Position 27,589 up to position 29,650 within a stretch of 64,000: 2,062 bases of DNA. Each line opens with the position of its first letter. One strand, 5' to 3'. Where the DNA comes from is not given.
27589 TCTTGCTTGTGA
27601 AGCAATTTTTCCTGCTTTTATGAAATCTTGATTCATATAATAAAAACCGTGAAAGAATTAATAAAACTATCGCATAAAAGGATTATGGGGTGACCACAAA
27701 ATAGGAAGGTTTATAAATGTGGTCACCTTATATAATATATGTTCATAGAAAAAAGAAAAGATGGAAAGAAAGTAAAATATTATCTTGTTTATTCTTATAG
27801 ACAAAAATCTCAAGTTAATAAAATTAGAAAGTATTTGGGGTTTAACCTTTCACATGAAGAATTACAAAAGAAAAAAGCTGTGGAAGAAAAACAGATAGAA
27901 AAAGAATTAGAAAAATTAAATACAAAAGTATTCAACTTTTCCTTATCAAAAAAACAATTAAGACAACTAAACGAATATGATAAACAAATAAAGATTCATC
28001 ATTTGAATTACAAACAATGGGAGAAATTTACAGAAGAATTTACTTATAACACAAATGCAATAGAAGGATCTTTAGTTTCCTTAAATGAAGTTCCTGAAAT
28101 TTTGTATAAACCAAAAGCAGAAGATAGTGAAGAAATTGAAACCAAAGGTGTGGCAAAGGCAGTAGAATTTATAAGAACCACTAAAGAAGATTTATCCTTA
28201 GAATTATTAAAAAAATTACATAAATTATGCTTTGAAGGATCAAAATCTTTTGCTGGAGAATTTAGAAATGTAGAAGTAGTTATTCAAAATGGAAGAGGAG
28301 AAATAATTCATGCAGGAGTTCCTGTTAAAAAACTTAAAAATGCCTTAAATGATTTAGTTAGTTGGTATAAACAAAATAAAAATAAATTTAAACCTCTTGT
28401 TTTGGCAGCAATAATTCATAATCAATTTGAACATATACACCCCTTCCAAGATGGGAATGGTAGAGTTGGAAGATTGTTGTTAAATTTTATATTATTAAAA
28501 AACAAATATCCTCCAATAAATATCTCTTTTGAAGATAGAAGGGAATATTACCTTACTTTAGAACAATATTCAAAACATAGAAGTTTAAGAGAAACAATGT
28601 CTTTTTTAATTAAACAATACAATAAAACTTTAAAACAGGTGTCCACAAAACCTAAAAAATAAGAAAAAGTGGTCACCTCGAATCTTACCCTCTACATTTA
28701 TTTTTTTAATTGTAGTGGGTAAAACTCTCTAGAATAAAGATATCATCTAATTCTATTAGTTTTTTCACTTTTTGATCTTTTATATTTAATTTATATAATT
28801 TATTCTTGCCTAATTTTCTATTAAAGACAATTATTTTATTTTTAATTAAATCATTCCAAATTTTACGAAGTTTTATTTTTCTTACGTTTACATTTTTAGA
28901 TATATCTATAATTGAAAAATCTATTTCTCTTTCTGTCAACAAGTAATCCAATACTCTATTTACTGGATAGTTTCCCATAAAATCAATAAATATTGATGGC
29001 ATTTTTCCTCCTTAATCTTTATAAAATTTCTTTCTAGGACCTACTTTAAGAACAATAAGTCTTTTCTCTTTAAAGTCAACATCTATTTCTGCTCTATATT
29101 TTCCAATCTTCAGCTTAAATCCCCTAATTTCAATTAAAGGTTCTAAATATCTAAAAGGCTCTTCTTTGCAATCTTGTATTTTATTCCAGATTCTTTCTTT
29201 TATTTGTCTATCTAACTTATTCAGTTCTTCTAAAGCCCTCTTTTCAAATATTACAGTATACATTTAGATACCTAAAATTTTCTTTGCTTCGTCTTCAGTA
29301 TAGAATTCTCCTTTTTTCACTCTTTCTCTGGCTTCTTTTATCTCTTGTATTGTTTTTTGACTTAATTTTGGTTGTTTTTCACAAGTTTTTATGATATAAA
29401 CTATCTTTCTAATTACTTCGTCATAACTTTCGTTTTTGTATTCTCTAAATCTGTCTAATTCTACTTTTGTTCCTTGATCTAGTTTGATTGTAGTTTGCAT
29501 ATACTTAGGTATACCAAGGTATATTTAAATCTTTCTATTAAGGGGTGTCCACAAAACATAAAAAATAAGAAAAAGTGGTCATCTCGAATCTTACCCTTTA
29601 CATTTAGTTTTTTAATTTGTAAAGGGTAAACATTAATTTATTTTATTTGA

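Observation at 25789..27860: MNT and Fic ORFs share a homologous N-terminal extension, each with matching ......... inverted repeats at its promoter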

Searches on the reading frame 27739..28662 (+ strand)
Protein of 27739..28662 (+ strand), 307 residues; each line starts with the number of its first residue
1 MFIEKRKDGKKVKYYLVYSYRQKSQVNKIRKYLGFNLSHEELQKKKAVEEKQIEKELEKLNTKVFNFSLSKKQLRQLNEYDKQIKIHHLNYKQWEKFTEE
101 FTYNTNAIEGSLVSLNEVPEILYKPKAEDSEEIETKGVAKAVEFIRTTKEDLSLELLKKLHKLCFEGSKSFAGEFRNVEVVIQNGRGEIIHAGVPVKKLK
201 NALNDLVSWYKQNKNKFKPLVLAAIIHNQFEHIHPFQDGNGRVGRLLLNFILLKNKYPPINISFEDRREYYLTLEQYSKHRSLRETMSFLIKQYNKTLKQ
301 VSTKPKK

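Call 5: search_protein_families(library=pfam, proteins=[window:27739-28662:+], max_evalue=0.1)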
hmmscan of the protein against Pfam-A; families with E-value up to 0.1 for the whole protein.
window:27739-28662:+ (307 aa): 3 families
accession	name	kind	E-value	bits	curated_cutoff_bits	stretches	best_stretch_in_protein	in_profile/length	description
PF02661.23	Fic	-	4.8e-22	79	24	1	152-252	2-93/93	Fic/DOC family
PF05419.17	GUN4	-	0.0026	18.4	29.2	1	40-117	48-127/141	GUN4-like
PF25738.1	Derepression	-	0.09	13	27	0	138-164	6-32/95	Derepression protein family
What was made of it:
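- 27739..28662 (+): fic gene, a class II-like Fic. The inhibitory-type motif TNAIEG and the active-site motif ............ can be read directly in the translation. Pfam Fic 4.8e-22 (call 5).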

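Call 12: find_homologous_proteins(query=window:27739-28662:+, max_evalue=0.001)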
Query window:27739-28662:+ (307 aa): 5318 proteins with E <= 0.001 among 8000 candidates; the best 120 are listed.
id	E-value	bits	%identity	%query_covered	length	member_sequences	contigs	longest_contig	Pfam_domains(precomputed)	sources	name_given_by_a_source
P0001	1.2e-194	663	100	100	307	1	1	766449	PF02661.24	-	-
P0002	1.0e-141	490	73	100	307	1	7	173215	PF02661.24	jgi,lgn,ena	jgi:Fic family protein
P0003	1.8e-141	489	74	100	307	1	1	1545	PF02661.24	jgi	jgi:Fic family protein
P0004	3.7e-140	485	72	100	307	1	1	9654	PF02661.24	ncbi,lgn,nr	ncbi:Fic family protein [Candidatus Woesearchaeota archaeon]|nr:Fic family protein [Candidatus Woese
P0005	1.9e-139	482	71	100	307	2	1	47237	PF02661.24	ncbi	-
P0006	4.2e-139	481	70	100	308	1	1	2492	PF02661.24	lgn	-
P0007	4.3e-139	481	71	99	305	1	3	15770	PF02661.24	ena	-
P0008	4.5e-139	481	73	100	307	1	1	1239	PF02661.24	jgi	jgi:Fic family protein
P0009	5.1e-137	474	70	99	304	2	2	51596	PF02661.24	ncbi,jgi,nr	ncbi:MAG: Fic family protein [Nanoarchaeota archaeon]|nr:Fic family protein [Nanoarchaeota archaeon]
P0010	9.6e-137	473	69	100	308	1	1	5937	PF02661.24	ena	-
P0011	1.2e-136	473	71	100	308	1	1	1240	PF02661.24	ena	-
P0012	3.2e-136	472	71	100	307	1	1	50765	PF02661.24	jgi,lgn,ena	-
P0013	1.1e-135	470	70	100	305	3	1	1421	PF02661.24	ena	-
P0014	5.1e-135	468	71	100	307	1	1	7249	PF02661.24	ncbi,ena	-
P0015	3.0e-134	465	68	100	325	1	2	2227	PF02661.24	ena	-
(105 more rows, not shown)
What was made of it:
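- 27739..28662 (+): More than 100 full-length homologues at 64-74% identity (call 12).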

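Call 22: find_related_loci(query=window:27739-28662:+, collection=genome_contigs, flank=3000)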
Query window:27739-28662:+ (307 aa) in genome_contigs; peptide patterns used: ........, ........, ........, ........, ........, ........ (x = any residue, [..] = any of these).
164 stretches matched a pattern; 18 encode a relative of the query (tblastn E <= 1e-3); 18 distinct loci.
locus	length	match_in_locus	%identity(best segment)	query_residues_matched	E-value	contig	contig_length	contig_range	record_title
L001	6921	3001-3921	71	1-307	1e-148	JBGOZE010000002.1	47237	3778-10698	MAG: Candidatus Nanoarchaeia archaeon isolate OBJ_0618_130150_25 k141_6334645_length_47237_cov_62.6020, whole genome sho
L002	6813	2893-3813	72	1-307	1e-144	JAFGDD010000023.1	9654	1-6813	MAG: Candidatus Woesearchaeota archaeon isolate Zod_Metabat.1155 k87_10862991, whole genome shotgun sequence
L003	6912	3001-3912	68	1-304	7e-142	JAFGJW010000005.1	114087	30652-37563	MAG: Candidatus Woesearchaeota archaeon isolate Zod_Metabat.297 k87_2473443, whole genome shotgun sequence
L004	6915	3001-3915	66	1-307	8e-140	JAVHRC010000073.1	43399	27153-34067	MAG: Candidatus Aenigmatarchaeota archaeon isolate WB01no19_42_17 NODE_370_length_43399_cov_11.110488, whole genome shot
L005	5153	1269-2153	68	1-295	1e-134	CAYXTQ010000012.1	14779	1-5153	MAG TPA_asm: uncultured Methanosarcinales archaeon isolate binchicken_co266_33 genome assembly, contig: NODE_6882_length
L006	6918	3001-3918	64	1-306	2e-131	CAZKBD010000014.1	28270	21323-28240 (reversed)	MAG TPA_asm: uncultured Methanosarcinales archaeon isolate SRP062349_co5_67 genome assembly, contig: NODE_446_length_282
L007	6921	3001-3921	66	1-306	5e-131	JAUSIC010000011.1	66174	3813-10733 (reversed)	MAG: Nanoarchaeota archaeon isolate E14_metabat.bin.221 E14_k141_327578, whole genome shotgun sequence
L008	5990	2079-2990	63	1-304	1e-127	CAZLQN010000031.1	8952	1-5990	MAG TPA_asm: Candidatus Hadarchaeota archaeon isolate binchicken_co387_32 genome assembly, contig: NODE_10699_length_895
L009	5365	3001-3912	62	1-301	1e-121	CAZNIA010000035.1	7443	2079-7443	MAG TPA_asm: Candidatus Woesearchaeota archaeon isolate SRP192927_co4_126 genome assembly, contig: NODE_26336_length_744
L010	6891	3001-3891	54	3-299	2e-103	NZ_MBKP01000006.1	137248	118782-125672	Methanolobus psychrotolerans strain YSF-03 NODE_7_length_137018_cov_42.520298, whole genome shotgun sequence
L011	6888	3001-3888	49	1-289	8e-85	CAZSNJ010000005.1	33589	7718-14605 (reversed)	MAG TPA_asm: Candidatus Woesearchaeota archaeon isolate SRP260945_co4_228 genome assembly, contig: NODE_126_length_33589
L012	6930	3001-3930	49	1-304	8e-87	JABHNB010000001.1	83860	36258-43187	MAG: archaeon isolate SI037S2_bin81 k141_1274162, whole genome shotgun sequence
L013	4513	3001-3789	39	8-270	1e-39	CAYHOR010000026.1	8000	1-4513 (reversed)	MAG TPA_asm: Candidatus Woesearchaeota archaeon isolate ERP119705_co14_558 genome assembly, contig: NODE_14282_length_80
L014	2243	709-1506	38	5-270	2e-38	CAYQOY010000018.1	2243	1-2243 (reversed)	MAG TPA_asm: Candidatus Woesearchaeota archaeon isolate binchicken_co27_483 genome assembly, contig: NODE_88282_length_2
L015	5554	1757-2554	38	5-270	9e-38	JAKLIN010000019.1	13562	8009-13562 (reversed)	MAG: Nanoarchaeota archaeon isolate RA.bin88 RA.bin88_19, whole genome shotgun sequence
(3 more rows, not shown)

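Call 42: search_protein_families(library=ncbifam, proteins=[window:27739-28662:+], max_evalue=1)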
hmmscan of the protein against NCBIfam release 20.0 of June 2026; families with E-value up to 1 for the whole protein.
window:27739-28662:+ (307 aa): 10 families
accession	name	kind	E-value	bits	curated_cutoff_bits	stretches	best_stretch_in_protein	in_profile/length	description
NF046030.1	ProtAdlyltaseSoFic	equivalog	2.2e-15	56.5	550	1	184-301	143-266/361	protein adenylyltransferase Fic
TIGR02613.1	mob_myst_B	hypoth_equivalog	3e-14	53.3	124.4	1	129-262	22-151/186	mobile mystery protein B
NF046029.1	ProtAdlyltaseNmFic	equivalog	3e-09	36.8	230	1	153-276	28-139/177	protein adenylyltransferase Fic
NF041381.1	XopAC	subfamily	1.9e-07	30.1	450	1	152-268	304-426/451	XopAC/AvrAC family type III secretion system effector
NF010653.0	PRK14052.1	equivalog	0.027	13.6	364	1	233-264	347-379/387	VopS family T3SS effector adenosine monophosphate-protein transferase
TIGR01526.1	nadR_NMN_Atrans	equivalog_domain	0.043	13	341.15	1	73-135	56-118/325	nicotinamide-nucleotide adenylyltransferase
NF003294.0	PRK04290.1-3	equivalog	0.079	12.7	135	1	30-67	78-115/133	30S ribosomal protein S6e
TIGR03798.1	leader_Nif11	subfamily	0.1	12.8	32.3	1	26-59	32-64/68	Nif11-like leader peptide family RiPP precursor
NF005607.0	PRK07353.1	equivalog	0.21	11.3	131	1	246-301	31-84/155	F0F1 ATP synthase subunit B'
NF041731.2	transpos_ISH6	equivalog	0.21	10.3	240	1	21-110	279-371/414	ISH6 family transposase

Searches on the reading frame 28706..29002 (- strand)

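Call 5: search_protein_families(library=pfam, proteins=[window:28706-29002:-], max_evalue=0.1)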
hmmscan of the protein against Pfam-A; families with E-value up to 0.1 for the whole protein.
window:28706-29002:- (98 aa): 0 families

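Call 42: search_protein_families(library=ncbifam, proteins=[window:28706-29002:-], max_evalue=1)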
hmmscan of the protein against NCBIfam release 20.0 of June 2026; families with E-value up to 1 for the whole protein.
window:28706-29002:- (98 aa): 1 family
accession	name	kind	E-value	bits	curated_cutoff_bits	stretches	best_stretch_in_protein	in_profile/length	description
NF041852.1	trans_reg_HypR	equivalog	0.0013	18.7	180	1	17-93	11-84/139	redox-sensitive transcriptional regulator HypR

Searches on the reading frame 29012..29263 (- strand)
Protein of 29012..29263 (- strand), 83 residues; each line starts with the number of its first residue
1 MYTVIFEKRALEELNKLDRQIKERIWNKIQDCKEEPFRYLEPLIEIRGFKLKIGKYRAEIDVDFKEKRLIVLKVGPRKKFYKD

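Call 5: search_protein_families(library=pfam, proteins=[window:29012-29263:-], max_evalue=0.1)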
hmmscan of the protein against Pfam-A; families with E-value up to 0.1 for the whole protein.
window:29012-29263:- (83 aa): 3 families
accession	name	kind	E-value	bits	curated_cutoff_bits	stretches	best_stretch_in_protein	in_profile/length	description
PF05016.21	ParE_toxin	-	2e-06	28.7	23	1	4-79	1-87/89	ParE toxin of type II toxin-antitoxin system, parDE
PF15781.12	ParE-like_toxin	-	0.011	16.1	28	1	8-83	5-85/87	ParE-like toxin of type II bacterial toxin-antitoxin system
PF09907.15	HigB_toxin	-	0.04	14.6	27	1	12-76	3-67/74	HigB_toxin, RelE-like toxic component of a toxin-antitoxin system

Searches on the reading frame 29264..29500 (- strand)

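Call 5: search_protein_families(library=pfam, proteins=[window:29264-29500:-], max_evalue=0.1)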
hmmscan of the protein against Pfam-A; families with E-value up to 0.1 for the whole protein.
window:29264-29500:- (78 aa): 2 families
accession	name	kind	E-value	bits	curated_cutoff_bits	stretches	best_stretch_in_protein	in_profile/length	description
PF24434.1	DUF7557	-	8.7e-06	25.5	25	1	3-39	2-37/45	Family of unknown function (DUF7557)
PF12825.12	DUF3818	-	0.0052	16.3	25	1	6-64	131-188/338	Domain of unknown function in PX-proteins (DUF3818)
